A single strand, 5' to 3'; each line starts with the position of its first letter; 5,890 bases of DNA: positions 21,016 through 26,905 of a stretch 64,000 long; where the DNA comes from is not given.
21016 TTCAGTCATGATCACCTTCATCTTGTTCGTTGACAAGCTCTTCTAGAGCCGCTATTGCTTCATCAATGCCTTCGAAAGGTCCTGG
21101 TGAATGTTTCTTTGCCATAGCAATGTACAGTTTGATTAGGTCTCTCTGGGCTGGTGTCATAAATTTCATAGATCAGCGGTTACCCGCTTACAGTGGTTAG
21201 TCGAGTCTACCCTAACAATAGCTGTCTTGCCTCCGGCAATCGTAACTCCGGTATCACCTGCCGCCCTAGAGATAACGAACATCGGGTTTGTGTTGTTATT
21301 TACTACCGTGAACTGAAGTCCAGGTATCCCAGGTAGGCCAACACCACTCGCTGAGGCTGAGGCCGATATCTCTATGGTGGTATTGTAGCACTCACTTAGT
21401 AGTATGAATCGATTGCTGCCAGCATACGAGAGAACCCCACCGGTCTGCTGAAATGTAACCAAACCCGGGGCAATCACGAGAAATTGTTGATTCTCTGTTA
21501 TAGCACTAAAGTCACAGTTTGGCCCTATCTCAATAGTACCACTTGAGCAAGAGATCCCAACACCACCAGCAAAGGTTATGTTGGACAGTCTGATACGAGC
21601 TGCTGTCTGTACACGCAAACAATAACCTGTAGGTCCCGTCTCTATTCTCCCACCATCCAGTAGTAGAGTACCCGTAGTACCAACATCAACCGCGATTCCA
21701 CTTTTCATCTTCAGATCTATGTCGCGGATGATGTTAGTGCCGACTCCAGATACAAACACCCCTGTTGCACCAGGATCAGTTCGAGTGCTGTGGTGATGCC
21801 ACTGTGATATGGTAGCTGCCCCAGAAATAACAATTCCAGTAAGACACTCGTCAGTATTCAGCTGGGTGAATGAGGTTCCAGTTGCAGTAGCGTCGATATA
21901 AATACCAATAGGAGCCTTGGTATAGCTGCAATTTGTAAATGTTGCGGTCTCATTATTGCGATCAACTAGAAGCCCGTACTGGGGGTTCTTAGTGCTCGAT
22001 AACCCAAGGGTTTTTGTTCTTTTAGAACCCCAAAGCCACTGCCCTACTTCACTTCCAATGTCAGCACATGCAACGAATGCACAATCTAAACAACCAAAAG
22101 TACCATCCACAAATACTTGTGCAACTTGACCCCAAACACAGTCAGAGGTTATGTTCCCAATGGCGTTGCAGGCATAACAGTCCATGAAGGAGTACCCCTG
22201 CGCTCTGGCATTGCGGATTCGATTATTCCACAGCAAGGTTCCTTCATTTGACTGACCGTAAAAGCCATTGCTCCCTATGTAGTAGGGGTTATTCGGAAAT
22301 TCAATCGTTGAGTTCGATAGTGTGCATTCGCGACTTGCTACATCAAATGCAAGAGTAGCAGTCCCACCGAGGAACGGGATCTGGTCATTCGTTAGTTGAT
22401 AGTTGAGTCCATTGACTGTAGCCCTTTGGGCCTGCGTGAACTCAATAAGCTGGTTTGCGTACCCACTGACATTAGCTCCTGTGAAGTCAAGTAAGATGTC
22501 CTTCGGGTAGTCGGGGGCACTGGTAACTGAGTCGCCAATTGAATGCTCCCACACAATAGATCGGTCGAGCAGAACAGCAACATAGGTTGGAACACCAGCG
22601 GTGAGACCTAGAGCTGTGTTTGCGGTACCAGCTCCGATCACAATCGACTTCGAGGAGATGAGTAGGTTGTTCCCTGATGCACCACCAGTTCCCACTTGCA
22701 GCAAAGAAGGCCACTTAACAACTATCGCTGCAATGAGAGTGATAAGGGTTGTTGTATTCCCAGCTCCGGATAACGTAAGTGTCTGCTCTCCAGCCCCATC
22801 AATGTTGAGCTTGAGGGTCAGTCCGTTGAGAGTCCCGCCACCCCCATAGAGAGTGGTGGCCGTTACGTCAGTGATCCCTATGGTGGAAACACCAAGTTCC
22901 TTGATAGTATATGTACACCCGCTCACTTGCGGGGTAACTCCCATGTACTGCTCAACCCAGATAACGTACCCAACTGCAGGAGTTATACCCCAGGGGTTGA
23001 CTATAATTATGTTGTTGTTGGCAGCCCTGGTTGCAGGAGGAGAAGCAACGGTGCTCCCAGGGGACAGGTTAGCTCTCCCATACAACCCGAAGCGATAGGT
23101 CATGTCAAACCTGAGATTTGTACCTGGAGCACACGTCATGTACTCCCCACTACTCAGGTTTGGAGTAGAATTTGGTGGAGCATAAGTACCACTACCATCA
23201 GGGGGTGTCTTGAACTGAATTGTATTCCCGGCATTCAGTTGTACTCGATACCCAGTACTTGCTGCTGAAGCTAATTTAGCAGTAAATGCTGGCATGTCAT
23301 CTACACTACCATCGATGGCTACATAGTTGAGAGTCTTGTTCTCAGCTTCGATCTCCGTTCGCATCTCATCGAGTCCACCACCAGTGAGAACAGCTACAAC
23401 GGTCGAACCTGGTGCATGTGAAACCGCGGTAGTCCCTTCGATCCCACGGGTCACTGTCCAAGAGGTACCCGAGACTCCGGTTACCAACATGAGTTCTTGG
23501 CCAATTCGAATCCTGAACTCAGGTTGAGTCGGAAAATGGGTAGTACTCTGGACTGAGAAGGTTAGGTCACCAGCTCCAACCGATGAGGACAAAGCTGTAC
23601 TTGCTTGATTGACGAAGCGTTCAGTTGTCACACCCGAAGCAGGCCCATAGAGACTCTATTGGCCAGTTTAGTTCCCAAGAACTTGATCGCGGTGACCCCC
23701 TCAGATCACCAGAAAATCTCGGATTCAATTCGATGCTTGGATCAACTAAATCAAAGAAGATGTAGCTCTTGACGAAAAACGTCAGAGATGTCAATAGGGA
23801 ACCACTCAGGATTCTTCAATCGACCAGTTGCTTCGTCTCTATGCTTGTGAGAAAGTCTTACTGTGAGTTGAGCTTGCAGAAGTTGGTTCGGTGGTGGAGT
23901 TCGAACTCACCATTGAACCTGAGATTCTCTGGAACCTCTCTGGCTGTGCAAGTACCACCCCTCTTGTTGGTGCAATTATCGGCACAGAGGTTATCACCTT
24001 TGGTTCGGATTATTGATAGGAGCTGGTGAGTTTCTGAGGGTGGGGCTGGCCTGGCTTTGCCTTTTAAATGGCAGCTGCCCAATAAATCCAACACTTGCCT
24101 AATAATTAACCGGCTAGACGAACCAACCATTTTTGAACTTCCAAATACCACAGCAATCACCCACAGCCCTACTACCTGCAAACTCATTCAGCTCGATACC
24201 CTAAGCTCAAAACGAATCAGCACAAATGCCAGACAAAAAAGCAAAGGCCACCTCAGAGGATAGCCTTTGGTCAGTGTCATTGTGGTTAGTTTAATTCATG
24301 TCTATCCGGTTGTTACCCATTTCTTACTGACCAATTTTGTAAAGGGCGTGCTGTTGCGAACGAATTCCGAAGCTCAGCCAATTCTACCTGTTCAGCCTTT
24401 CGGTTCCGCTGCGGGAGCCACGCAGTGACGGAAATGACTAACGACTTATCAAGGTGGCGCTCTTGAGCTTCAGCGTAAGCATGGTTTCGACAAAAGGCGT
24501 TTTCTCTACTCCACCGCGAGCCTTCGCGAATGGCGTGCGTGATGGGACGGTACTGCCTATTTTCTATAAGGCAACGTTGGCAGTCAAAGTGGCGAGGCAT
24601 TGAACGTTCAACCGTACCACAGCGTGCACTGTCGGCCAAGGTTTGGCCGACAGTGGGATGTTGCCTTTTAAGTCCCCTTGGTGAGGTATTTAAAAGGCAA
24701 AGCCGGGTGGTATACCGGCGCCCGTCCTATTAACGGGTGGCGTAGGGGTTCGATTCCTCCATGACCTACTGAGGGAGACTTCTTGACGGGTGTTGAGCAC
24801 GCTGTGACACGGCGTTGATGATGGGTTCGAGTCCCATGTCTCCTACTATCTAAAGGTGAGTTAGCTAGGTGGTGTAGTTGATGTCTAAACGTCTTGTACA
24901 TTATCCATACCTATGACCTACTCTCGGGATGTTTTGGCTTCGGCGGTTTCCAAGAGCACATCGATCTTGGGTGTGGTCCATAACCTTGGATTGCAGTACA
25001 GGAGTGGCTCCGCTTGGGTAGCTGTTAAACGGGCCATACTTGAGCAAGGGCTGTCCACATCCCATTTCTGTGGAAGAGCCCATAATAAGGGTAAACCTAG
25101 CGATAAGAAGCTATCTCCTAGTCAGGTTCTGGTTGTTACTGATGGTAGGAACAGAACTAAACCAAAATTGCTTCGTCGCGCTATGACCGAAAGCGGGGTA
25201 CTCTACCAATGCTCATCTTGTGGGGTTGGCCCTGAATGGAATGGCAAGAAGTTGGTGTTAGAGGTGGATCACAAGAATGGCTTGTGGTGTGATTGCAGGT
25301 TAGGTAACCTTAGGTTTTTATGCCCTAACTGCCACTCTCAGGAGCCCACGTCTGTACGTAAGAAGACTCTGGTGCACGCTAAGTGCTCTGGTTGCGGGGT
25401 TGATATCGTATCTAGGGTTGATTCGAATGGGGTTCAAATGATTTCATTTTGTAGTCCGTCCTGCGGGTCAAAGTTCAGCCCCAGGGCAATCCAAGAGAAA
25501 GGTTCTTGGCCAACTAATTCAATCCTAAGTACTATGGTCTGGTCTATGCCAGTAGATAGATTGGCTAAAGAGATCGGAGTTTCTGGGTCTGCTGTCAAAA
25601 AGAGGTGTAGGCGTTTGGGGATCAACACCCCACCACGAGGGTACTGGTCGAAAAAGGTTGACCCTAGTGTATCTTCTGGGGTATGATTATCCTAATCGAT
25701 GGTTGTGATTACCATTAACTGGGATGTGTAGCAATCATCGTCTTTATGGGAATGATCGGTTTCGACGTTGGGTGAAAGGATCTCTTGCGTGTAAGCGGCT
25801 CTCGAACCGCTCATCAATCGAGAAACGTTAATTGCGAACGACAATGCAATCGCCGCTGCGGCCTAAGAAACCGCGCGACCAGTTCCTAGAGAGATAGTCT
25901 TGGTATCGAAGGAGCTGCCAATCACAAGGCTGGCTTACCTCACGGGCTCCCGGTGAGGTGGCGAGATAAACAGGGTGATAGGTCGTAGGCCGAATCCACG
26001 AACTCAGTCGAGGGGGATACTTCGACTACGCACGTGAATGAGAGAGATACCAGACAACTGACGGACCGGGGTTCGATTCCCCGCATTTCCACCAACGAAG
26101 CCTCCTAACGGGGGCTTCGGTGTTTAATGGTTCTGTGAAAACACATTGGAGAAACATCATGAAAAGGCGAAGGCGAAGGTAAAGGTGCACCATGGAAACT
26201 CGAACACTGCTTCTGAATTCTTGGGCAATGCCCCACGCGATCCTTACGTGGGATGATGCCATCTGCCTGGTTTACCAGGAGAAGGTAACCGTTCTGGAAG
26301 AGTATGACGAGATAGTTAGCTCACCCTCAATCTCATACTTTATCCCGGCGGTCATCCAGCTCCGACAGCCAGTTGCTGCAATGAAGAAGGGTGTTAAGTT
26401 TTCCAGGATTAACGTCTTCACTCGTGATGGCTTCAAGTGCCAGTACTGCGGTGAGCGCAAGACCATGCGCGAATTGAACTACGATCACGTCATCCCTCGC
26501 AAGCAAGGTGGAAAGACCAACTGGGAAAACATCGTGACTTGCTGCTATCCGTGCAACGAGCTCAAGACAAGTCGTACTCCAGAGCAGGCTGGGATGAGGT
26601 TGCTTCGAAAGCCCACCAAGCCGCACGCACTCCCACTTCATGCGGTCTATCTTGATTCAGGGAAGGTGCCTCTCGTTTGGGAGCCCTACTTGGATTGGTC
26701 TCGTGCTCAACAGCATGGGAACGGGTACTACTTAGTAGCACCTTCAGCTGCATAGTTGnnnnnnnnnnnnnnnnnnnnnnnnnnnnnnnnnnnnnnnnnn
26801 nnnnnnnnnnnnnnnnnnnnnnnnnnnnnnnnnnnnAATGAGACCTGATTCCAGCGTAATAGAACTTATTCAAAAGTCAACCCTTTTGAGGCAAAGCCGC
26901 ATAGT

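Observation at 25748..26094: Phage-encoded tmRNA with tag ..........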

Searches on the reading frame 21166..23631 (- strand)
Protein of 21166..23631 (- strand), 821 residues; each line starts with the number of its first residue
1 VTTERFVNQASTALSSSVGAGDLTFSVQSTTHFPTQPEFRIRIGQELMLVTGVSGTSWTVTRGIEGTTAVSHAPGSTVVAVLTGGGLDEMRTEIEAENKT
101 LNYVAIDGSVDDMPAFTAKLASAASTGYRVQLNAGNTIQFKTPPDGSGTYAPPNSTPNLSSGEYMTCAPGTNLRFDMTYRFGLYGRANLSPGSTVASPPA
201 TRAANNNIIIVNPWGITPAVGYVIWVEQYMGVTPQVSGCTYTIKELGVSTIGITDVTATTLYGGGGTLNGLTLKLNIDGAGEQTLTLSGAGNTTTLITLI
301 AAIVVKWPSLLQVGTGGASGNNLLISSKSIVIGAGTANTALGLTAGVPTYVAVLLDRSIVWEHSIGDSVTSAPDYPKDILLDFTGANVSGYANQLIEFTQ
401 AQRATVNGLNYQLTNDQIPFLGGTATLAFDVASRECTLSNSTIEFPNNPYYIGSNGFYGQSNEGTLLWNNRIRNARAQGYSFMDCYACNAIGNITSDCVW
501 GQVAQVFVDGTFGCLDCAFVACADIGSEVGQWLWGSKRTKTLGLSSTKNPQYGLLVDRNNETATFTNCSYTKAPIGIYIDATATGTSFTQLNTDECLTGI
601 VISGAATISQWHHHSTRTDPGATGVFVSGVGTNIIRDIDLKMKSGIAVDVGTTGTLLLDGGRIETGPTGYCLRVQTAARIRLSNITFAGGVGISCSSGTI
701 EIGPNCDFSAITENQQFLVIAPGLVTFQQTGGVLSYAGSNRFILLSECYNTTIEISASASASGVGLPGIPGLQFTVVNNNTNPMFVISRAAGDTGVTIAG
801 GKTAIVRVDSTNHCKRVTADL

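Call 8: search_protein_families(library=pfam, proteins=[window:21166-23631:-], max_evalue=0.01)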
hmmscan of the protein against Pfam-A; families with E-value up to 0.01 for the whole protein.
window:21166-23631:- (821 aa): 1 family
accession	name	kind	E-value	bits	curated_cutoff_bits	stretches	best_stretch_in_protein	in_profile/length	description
PF13229.12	Beta_helix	-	1.1e-05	25.5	25.9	1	434-607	9-149/158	Right handed beta helix region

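Call 9: search_protein_families(library=phrogs, proteins=[window:21166-23631:-], max_evalue=0.001)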
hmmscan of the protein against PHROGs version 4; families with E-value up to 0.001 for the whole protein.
window:21166-23631:- (821 aa): 4 families
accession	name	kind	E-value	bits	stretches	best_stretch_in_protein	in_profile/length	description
phrog_6427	-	unknown function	1.3e-06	28.2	1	4-97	4-111/675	-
phrog_1101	-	tail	4.1e-06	25.9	1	13-93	558-642/1405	tail protein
phrog_8469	-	tail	8.4e-06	26.3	1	44-131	53-142/303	tail fiber protein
phrog_7578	-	unknown function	5.9e-05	23.2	0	40-79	53-98/300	-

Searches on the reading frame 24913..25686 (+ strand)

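Call 8: search_protein_families(library=pfam, proteins=[window:24913-25686:+], max_evalue=0.01)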
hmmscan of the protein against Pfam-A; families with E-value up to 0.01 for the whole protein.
window:24913-25686:+ (257 aa): 3 families
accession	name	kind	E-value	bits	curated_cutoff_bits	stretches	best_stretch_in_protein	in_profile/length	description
PF02042.20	RWP-RK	-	1.9e-05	24.9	29.3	1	209-238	10-39/49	RWP-RK domain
PF06467.20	zf-FCS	-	0.00066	19.9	22.4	1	153-188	2-39/39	MYM-type Zinc finger with FCS sequence motif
PF13404.12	HTH_AsnC-type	-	0.0024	18.1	27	1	212-235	18-41/42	AsnC-type helix-turn-helix domain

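Call 9: search_protein_families(library=phrogs, proteins=[window:24913-25686:+], max_evalue=0.001)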
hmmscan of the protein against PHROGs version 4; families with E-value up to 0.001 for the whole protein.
window:24913-25686:+ (257 aa): 4 families
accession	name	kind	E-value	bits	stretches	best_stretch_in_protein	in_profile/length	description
phrog_10822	-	DNA, RNA and nucleotide metabolism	4.7e-40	138.8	1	3-157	8-160/245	HNH endonuclease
phrog_14736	-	DNA, RNA and nucleotide metabolism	1.3e-13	52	1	82-151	17-85/202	HNH endonuclease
phrog_15471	-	DNA, RNA and nucleotide metabolism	1.1e-06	29.6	1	154-245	101-182/183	HNH endonuclease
phrog_323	-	transcription regulation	0.00051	20.7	1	204-240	156-193/319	transcriptional regulator, D5-like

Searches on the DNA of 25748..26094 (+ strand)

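Call 4: search_dna_similar(query=window:25748-26094:+, collection=phages, mode=distant, max_rows=30)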
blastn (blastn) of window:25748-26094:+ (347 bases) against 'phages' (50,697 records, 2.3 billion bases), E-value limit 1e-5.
No match.

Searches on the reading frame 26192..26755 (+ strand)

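Call 8: search_protein_families(library=pfam, proteins=[window:26192-26755:+], max_evalue=0.01)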
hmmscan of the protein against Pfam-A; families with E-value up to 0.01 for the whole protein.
window:26192-26755:+ (187 aa): 3 families
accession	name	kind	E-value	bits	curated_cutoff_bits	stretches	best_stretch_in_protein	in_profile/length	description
PF14279.12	HNH_5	-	2.5e-15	56.6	27.5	1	83-137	1-55/56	HNH endonuclease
PF01844.29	HNH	-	1.6e-13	51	21.4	1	83-128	1-47/47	HNH endonuclease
PF13395.12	HNH_4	-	0.0098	16.3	22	0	83-130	1-53/54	HNH endonuclease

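Call 9: search_protein_families(library=phrogs, proteins=[window:26192-26755:+], max_evalue=0.001)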
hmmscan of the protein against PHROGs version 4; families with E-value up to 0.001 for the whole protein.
window:26192-26755:+ (187 aa): 30 families (the best 25 are shown)
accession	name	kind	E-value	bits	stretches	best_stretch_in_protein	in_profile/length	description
phrog_16726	-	DNA, RNA and nucleotide metabolism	9.3e-35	121.8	1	3-145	28-160/308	HNH endonuclease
phrog_2118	-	DNA, RNA and nucleotide metabolism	2.9e-17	64.2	1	62-132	158-228/301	HNH endonuclease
phrog_589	-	DNA, RNA and nucleotide metabolism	2.5e-15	57.7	1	72-137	83-150/179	HNH endonuclease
phrog_8660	-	DNA, RNA and nucleotide metabolism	8.9e-15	56.3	1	63-132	107-183/196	HNH endonuclease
phrog_14314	-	DNA, RNA and nucleotide metabolism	7.8e-14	53.6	1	71-131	7-67/252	HNH endonuclease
phrog_16986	-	unknown function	5.3e-13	50.1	1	69-128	9-68/248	-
phrog_2214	-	DNA, RNA and nucleotide metabolism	3.3e-12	47.3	1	72-129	185-240/429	HNH endonuclease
phrog_144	-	DNA, RNA and nucleotide metabolism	6e-12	46.6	1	73-133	77-140/175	HNH endonuclease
phrog_6050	-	DNA, RNA and nucleotide metabolism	1.2e-11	45.1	1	71-130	302-362/402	HNH endonuclease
phrog_333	-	DNA, RNA and nucleotide metabolism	4.2e-11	44.2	1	71-145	24-101/138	HNH endonuclease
phrog_15463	-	DNA, RNA and nucleotide metabolism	5.1e-11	43.3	1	73-145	125-200/435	HNH endonuclease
phrog_338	-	DNA, RNA and nucleotide metabolism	1.9e-10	41.6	1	62-140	186-267/340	HNH endonuclease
phrog_5718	-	DNA, RNA and nucleotide metabolism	2.3e-10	41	1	72-136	120-184/394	HNH endonuclease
phrog_1271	-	DNA, RNA and nucleotide metabolism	2.7e-10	41.2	1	71-132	257-322/361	HNH endonuclease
phrog_7370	-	DNA, RNA and nucleotide metabolism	2.6e-09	38.1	1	74-128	35-86/115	HNH endonuclease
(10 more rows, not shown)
